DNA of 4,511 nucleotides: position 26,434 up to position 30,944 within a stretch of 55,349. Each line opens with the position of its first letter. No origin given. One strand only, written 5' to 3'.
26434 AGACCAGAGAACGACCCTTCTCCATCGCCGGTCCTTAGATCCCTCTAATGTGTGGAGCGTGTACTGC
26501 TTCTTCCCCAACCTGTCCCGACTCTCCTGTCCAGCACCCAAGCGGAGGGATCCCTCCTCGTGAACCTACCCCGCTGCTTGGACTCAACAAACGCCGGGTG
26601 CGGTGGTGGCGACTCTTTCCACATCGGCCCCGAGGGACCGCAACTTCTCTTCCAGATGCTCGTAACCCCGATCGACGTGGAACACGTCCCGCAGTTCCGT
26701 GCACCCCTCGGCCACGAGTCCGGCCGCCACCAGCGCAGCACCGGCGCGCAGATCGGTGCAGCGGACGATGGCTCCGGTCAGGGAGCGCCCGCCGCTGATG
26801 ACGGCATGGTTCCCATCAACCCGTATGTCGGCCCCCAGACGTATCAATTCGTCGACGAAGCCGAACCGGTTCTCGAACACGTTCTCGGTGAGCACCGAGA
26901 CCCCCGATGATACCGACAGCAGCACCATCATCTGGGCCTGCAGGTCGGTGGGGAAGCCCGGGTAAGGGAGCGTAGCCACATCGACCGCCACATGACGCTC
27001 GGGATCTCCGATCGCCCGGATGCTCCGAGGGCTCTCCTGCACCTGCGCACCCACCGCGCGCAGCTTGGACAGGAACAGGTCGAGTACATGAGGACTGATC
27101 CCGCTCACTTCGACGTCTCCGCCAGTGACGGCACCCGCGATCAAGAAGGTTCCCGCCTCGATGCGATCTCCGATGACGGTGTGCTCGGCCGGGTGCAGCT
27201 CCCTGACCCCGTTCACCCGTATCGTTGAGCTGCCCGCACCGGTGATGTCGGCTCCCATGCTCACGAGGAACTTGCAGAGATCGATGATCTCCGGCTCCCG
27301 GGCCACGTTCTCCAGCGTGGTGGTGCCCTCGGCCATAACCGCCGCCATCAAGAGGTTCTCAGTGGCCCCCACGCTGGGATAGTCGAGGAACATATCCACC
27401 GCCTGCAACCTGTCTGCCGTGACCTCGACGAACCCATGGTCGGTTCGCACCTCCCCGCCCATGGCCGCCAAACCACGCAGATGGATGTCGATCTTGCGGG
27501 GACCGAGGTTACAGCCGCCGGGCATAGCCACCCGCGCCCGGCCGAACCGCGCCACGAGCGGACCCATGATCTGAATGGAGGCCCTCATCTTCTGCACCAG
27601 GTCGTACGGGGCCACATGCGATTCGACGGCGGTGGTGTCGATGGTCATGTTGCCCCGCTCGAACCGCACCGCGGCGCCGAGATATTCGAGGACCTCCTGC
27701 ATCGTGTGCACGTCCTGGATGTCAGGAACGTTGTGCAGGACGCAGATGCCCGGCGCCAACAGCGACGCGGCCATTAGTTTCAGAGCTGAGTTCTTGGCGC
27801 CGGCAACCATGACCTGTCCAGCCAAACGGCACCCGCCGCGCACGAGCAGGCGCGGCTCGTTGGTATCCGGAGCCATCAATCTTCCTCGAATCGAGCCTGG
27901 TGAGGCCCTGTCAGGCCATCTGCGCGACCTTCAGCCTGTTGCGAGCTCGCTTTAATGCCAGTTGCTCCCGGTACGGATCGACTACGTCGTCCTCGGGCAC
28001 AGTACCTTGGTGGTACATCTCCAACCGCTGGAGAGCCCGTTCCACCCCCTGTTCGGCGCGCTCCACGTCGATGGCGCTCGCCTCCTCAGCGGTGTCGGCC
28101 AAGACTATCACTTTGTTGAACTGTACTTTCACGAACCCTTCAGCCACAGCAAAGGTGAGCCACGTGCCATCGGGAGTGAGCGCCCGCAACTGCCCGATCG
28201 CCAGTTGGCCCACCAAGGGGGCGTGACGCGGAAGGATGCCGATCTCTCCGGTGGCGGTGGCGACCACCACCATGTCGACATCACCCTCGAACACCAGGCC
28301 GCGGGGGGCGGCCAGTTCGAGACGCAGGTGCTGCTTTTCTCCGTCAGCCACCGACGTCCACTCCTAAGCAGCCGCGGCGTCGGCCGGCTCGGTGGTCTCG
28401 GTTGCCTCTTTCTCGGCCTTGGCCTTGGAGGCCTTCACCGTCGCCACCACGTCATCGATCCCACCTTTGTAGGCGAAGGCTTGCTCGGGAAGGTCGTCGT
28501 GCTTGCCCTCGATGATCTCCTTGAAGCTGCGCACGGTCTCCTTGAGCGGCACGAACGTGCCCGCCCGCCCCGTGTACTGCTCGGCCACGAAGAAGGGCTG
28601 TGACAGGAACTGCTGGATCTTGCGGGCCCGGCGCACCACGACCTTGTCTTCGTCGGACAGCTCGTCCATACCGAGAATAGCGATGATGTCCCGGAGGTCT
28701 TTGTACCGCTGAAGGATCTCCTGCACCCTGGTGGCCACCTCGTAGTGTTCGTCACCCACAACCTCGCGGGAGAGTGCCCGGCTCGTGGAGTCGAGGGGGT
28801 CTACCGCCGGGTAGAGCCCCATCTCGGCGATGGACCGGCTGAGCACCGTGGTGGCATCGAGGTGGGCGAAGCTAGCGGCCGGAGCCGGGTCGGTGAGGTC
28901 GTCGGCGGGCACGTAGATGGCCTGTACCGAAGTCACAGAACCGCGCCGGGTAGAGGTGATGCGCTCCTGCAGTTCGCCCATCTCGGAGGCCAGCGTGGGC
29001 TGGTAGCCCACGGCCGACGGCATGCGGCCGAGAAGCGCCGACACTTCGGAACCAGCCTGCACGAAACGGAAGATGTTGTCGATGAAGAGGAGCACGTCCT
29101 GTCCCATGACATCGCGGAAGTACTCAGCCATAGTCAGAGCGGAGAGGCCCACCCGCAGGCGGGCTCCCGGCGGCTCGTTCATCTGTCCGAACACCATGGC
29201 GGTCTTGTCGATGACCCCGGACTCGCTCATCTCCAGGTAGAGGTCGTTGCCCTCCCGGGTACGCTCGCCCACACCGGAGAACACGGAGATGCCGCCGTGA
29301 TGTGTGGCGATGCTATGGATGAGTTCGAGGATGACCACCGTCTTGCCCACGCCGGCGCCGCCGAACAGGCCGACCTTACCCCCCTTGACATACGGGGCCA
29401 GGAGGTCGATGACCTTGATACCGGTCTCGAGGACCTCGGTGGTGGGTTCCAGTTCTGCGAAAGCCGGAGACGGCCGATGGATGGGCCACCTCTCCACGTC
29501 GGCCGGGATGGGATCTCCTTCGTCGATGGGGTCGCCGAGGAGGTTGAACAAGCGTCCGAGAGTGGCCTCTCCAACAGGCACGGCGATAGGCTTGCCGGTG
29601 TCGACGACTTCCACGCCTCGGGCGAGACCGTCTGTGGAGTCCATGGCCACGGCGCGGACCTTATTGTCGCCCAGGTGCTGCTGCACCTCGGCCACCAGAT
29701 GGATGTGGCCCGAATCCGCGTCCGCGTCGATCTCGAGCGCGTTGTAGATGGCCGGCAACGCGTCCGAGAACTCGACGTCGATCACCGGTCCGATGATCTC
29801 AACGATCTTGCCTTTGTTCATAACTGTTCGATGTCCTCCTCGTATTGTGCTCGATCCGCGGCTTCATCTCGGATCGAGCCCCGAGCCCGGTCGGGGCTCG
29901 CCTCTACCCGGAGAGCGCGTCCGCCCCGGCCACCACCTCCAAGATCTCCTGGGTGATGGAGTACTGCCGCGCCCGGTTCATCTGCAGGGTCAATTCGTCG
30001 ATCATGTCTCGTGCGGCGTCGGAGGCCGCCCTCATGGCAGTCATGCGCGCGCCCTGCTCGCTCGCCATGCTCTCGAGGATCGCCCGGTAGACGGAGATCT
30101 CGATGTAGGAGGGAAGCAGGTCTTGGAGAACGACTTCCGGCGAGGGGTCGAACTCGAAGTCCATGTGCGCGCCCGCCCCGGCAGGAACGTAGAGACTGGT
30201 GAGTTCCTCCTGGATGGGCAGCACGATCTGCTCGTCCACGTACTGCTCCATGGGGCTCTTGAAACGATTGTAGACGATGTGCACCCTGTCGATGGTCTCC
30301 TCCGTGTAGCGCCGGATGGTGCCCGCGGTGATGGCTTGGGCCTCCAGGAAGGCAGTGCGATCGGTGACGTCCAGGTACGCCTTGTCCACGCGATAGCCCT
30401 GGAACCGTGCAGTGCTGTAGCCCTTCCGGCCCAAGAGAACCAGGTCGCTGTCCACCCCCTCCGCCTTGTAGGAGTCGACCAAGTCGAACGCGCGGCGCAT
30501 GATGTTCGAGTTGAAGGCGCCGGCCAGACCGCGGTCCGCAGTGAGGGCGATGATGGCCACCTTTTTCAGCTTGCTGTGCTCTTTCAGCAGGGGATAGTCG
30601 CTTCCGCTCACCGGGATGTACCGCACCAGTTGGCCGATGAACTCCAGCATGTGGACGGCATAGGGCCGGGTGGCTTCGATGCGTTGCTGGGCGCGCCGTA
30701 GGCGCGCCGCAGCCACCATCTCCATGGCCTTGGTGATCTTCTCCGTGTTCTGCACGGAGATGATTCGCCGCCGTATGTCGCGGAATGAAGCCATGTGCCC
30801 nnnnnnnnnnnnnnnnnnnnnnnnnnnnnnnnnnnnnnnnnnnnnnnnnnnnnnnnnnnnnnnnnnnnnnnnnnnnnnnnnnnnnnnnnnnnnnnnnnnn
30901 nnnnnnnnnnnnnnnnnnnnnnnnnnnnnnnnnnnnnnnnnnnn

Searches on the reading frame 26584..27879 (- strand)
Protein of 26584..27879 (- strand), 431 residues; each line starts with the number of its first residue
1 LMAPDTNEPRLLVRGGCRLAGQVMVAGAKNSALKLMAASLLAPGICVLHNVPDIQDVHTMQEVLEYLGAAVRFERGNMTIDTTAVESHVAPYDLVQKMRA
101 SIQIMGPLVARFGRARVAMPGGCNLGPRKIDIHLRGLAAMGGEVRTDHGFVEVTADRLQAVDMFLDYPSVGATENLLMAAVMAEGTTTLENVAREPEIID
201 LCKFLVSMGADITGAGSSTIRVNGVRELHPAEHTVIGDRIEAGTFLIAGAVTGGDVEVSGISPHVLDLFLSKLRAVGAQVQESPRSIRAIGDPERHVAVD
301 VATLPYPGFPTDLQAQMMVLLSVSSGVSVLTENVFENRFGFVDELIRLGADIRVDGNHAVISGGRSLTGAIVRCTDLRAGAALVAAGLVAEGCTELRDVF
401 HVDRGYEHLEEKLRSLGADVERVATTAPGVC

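Call 24: search_protein_families(library=pfam, proteins=[window:26584-27879:-], max_evalue=0.00001)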
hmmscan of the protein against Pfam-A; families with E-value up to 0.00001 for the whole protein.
window:26584-27879:- (431 aa): 1 family
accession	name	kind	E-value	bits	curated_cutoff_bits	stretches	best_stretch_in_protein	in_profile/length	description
PF00275.25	EPSP_synthase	-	1.4e-103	347.3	22.8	1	14-413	2-417/417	EPSP synthase (3-phosphoshikimate 1-carboxyvinyltransferase)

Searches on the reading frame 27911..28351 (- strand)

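Call 24: search_protein_families(library=pfam, proteins=[window:27911-28351:-], max_evalue=0.00001)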
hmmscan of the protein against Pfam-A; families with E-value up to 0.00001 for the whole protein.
window:27911-28351:- (146 aa): 2 families
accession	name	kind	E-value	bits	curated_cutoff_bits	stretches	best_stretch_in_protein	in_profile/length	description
PF02823.21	ATP-synt_DE_N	-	1.4e-25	89.5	27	1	9-88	1-80/80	ATP synthase, Delta/Epsilon chain, beta-sandwich domain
PF00401.25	ATP-synt_DE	-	4.2e-10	40.1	24.6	1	94-144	3-47/47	ATP synthase, Delta/Epsilon chain, long alpha-helix domain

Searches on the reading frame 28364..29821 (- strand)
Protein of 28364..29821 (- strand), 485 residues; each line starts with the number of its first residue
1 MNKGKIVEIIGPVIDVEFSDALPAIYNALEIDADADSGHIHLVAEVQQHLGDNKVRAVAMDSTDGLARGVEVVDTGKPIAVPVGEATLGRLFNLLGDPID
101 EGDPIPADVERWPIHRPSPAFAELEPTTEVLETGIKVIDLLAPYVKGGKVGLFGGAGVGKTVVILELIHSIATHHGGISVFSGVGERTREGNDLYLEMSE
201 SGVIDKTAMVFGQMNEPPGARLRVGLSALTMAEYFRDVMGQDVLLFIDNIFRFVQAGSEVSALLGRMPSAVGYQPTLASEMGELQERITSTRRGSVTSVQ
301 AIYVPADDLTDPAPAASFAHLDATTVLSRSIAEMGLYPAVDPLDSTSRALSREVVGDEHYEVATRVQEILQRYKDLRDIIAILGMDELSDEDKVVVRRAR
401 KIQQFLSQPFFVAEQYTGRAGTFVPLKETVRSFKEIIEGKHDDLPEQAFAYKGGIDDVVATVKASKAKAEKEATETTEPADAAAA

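Call 24: search_protein_families(library=pfam, proteins=[window:28364-29821:-], max_evalue=0.00001)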
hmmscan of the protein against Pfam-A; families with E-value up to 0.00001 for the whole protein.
window:28364-29821:- (485 aa): 3 families
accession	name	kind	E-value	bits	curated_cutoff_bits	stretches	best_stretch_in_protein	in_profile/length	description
PF00006.31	ATP-synt_ab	-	3.8e-72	242.8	29.5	1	134-347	1-213/213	ATP synthase alpha/beta family, nucleotide-binding domain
PF22919.1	ATP-synt_VA_C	-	7.6e-20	71.3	24.7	1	352-440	5-96/101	C-terminal domain of V and A type ATP synthase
PF02874.29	ATP-synt_ab_N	-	2.7e-19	69.9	20.9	1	6-76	1-69/69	ATP synthase alpha/beta family, beta-barrel domain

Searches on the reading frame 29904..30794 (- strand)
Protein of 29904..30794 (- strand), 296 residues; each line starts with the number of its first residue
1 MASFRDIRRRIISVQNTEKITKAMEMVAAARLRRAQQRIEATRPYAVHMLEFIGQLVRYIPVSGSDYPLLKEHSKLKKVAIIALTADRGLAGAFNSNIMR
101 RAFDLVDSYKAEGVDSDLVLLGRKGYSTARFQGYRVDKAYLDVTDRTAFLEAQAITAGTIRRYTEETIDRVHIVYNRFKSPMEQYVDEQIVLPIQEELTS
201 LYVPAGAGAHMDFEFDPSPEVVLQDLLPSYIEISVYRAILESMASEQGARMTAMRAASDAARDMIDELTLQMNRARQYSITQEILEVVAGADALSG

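Call 24: search_protein_families(library=pfam, proteins=[window:29904-30794:-], max_evalue=0.00001)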
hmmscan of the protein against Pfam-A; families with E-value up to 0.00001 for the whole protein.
window:29904-30794:- (296 aa): 1 family
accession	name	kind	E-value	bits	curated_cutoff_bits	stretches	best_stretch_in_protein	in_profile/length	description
PF00231.24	ATP-synt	-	3.7e-94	316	39.9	1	4-294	2-285/285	ATP synthase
